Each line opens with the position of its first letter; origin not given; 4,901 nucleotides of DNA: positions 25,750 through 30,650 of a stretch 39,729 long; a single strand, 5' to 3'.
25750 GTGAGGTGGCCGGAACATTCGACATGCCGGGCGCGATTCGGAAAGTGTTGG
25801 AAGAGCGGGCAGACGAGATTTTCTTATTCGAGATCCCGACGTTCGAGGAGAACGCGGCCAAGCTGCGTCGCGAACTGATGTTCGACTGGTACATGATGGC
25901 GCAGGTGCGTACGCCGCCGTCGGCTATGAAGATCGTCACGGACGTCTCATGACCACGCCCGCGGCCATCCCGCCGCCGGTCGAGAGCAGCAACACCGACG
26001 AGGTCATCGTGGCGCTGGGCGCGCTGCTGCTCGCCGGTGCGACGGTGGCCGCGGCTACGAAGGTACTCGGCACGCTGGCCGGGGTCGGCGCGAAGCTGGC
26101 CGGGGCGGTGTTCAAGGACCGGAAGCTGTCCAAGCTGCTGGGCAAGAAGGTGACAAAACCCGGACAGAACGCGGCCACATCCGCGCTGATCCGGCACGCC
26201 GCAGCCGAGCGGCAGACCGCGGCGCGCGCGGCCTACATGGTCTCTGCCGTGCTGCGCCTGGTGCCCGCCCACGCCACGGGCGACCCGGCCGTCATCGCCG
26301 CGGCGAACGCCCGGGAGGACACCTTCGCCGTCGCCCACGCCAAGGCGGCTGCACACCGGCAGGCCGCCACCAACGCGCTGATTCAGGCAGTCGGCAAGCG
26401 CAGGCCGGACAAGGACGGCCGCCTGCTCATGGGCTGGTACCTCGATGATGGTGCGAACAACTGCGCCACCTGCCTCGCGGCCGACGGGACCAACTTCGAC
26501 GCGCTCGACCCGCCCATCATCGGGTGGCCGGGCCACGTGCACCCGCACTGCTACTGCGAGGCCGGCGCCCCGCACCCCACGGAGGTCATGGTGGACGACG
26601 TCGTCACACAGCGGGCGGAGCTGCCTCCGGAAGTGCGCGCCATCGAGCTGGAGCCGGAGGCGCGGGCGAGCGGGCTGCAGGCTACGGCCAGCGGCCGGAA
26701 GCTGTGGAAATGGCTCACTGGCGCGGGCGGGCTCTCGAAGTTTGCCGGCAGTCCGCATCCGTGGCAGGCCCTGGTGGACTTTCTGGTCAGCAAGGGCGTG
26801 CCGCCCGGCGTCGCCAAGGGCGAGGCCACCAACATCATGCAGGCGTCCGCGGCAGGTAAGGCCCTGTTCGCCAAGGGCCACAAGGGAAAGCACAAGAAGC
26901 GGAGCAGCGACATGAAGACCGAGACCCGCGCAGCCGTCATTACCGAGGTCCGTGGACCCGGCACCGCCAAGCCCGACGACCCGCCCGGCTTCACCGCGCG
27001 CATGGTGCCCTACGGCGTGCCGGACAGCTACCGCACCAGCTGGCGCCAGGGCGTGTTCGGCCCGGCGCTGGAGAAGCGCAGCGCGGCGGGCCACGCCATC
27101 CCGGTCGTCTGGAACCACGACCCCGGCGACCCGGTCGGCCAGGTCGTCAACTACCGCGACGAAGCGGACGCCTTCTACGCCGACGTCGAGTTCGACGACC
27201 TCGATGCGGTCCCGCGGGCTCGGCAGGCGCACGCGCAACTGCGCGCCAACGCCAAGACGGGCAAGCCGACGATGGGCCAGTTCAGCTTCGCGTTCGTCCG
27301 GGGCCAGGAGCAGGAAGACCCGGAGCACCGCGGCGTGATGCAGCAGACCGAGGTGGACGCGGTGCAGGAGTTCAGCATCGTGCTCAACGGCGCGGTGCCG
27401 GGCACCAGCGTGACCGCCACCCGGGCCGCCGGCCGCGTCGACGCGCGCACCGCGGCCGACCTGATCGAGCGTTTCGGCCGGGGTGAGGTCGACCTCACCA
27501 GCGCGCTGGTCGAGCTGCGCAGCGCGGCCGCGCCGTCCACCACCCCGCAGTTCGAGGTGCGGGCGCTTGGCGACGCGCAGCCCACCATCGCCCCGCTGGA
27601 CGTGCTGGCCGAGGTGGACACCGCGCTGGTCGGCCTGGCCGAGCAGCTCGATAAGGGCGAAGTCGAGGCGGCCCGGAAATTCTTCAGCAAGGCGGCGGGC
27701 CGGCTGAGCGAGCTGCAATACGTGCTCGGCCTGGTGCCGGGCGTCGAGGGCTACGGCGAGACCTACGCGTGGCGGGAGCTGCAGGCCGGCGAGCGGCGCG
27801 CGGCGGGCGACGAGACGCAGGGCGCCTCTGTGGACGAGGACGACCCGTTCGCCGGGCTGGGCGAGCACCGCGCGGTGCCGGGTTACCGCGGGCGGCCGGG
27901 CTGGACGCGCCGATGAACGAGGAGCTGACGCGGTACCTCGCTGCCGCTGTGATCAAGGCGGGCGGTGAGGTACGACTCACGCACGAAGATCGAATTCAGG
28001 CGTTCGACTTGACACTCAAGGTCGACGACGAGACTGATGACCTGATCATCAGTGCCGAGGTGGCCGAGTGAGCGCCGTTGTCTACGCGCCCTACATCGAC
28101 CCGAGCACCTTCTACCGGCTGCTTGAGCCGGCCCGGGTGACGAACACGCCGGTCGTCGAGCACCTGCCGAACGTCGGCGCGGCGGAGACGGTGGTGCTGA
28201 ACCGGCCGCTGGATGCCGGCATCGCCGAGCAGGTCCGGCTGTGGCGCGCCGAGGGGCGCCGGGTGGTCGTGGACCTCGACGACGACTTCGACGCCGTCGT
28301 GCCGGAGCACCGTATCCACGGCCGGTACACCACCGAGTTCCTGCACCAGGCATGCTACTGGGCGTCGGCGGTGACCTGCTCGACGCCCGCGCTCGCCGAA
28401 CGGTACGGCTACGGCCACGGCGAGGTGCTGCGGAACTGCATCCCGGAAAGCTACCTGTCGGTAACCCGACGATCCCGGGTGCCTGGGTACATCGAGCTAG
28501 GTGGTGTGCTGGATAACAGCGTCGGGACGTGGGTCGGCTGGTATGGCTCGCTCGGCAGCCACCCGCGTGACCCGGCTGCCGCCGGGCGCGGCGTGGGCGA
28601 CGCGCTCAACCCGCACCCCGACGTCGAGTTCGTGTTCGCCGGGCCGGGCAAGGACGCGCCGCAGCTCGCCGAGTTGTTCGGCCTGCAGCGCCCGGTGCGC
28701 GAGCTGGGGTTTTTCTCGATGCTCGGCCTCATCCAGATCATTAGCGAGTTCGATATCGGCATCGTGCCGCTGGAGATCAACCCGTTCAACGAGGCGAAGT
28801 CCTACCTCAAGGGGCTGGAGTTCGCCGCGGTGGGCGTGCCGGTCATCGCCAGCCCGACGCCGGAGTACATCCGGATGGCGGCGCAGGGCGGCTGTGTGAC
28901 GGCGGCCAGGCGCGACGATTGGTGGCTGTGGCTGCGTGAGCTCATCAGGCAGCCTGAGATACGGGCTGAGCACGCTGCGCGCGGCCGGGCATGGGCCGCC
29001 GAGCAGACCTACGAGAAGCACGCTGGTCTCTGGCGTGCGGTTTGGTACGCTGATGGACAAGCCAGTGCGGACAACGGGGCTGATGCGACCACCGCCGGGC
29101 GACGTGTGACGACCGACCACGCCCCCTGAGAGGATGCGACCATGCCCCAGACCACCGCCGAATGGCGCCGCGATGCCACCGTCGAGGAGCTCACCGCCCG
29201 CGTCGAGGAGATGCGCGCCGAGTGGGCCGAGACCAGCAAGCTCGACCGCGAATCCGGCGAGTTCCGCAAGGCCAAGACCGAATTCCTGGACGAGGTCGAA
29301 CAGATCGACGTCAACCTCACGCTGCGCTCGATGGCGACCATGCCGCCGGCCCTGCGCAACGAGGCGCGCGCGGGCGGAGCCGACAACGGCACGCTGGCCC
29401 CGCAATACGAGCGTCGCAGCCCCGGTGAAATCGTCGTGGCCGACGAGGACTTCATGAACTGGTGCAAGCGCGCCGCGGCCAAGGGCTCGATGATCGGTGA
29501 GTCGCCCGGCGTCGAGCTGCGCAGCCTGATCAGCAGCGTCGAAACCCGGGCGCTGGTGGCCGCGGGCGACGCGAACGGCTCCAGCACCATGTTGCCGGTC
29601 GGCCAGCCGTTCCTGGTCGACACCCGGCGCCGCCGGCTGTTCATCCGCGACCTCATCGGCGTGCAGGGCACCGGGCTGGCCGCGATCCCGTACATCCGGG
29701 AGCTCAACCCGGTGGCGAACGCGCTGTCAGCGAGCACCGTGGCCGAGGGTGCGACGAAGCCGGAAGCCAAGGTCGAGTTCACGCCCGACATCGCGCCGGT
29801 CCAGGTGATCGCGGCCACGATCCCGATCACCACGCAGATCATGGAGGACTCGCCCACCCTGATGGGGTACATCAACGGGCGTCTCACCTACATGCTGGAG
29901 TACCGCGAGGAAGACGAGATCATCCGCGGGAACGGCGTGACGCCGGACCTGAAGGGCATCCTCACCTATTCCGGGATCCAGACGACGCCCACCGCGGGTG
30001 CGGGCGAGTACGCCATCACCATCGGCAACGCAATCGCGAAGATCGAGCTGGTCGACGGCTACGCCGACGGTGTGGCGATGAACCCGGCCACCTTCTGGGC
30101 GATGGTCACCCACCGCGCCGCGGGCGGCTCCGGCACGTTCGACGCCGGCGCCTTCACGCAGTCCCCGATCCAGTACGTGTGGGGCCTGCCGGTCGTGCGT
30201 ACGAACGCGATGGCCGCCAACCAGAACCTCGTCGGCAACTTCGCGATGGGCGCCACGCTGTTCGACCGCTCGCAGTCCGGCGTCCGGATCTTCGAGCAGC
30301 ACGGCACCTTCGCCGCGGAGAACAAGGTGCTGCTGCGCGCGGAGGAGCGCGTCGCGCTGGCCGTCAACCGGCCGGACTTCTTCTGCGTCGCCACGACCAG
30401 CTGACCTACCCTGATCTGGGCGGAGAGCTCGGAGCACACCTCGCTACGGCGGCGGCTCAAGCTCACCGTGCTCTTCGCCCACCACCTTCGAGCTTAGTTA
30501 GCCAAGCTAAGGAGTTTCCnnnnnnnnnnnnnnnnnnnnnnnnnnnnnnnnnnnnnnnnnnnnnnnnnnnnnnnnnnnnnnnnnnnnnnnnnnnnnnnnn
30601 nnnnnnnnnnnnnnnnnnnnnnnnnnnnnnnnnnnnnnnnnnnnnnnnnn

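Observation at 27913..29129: GT-B glycosyltransferase embedded between the prohead protease/scaffold and the major capsid gene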

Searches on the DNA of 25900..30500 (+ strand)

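Call 5: search_dna_similar(query=window:25900-30500:+, collection=phages, mode=near, max_rows=30)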
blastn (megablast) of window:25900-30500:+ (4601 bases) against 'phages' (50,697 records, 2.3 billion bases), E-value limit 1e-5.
No match.

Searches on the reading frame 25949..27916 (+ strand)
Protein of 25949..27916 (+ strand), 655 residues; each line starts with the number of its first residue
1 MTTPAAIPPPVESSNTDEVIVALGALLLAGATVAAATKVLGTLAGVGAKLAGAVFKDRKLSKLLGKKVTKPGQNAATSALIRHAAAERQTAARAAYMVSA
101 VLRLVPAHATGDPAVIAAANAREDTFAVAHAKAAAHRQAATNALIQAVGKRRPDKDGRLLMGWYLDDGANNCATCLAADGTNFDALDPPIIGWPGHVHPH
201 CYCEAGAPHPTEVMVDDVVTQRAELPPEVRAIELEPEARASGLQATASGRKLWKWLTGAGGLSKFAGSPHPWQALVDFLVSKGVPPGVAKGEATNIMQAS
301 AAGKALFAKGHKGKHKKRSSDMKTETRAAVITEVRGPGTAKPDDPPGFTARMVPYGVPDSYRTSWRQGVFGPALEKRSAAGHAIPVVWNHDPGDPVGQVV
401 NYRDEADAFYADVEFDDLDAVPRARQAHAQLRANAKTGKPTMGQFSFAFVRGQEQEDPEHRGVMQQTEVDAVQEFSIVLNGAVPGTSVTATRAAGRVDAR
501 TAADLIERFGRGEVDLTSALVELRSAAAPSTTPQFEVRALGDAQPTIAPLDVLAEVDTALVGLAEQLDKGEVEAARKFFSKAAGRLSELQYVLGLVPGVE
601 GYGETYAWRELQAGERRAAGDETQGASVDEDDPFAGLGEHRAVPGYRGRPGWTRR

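Call 3: search_protein_families(library=pfam, proteins=[window:25949-27916:+], max_evalue=0.1)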
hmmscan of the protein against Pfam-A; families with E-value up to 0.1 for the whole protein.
window:25949-27916:+ (655 aa): 1 family
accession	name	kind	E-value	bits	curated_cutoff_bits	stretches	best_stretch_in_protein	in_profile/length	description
PF04586.22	Peptidase_S78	-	3.2e-06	27.8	21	1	355-491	23-155/165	Caudovirus prohead serine protease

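Call 4: search_protein_families(library=phrogs, proteins=[window:25949-27916:+], max_evalue=0.01)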
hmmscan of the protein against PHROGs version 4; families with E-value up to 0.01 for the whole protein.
window:25949-27916:+ (655 aa): 2 families
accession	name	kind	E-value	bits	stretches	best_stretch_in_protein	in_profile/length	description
phrog_80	-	head and packaging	9.4e-11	42.6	1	115-516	24-399/607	head maturation protease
phrog_3244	-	head and packaging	5.6e-06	27.3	1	322-497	9-186/326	head maturation protease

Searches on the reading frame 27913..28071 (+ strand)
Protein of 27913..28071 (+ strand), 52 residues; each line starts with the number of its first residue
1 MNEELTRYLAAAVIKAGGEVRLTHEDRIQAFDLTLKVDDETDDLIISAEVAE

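Call 3: search_protein_families(library=pfam, proteins=[window:27913-28071:+], max_evalue=0.1)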
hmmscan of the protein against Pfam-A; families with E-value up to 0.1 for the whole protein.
window:27913-28071:+ (52 aa): 0 families

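Call 4: search_protein_families(library=phrogs, proteins=[window:27913-28071:+], max_evalue=0.01)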
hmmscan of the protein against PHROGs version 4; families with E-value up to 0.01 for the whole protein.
window:27913-28071:+ (52 aa): 0 families

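Call 94: find_homologous_proteins(query=window:27913-28068:+, max_evalue=0.01)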
Query window:27913-28068:+ (52 aa): 3 proteins with E <= 0.01 among 3 candidates.
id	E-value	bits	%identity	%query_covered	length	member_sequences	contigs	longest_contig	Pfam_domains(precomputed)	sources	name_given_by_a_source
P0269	2.6e-23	97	98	100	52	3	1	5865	-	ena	-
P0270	1.9e-15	73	77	100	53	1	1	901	-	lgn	-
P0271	1.7e-12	63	72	100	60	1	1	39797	-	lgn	-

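Call 95: find_encoding_contigs(protein=P0271, flank=10000, max_places=2)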
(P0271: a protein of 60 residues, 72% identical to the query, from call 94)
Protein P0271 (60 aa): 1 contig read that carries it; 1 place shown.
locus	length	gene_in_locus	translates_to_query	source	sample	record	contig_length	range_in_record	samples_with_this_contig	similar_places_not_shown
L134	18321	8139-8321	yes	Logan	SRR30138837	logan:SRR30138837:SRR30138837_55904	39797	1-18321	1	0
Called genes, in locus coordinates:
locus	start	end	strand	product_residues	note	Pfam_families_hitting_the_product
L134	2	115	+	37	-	?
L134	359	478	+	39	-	-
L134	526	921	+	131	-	-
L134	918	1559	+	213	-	-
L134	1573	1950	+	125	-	-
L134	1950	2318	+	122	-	-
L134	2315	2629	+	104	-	-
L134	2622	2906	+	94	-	-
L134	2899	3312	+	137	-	-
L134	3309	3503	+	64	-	-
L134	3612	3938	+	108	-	-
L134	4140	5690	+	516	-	-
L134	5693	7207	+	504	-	PF06074:Portal_Mu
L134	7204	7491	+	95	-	PF24729:Acb2_Tad1_hairpin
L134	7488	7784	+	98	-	-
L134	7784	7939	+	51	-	-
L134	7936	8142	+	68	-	-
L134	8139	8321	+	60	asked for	-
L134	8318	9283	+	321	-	PF04233:Phage_Mu_F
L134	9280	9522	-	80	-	-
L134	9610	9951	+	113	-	-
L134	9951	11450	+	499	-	-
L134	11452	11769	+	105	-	-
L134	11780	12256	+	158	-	-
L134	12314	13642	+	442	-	-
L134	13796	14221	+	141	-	-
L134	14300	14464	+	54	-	-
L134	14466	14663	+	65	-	-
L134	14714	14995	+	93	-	-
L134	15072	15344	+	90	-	-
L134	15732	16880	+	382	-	-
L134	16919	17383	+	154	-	-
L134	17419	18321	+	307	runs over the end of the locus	PF25209:Phage_capsid_4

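Call 96: find_encoding_contigs(protein=P0269, flank=6000, max_places=2)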
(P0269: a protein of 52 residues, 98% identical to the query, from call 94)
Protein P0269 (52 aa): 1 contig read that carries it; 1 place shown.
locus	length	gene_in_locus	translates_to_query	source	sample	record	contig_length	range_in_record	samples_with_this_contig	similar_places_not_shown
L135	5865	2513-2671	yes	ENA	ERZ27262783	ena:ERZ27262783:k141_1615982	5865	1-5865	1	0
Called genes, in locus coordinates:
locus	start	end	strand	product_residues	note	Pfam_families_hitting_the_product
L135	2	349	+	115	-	?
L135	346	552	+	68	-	-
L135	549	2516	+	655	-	PF04586:Peptidase_S78 (weak)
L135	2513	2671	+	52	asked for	-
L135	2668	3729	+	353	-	PF13692:Glyco_trans_1_4 (weak)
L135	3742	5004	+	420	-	PF05065:Phage_capsid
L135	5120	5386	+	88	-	-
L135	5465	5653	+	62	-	-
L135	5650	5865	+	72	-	?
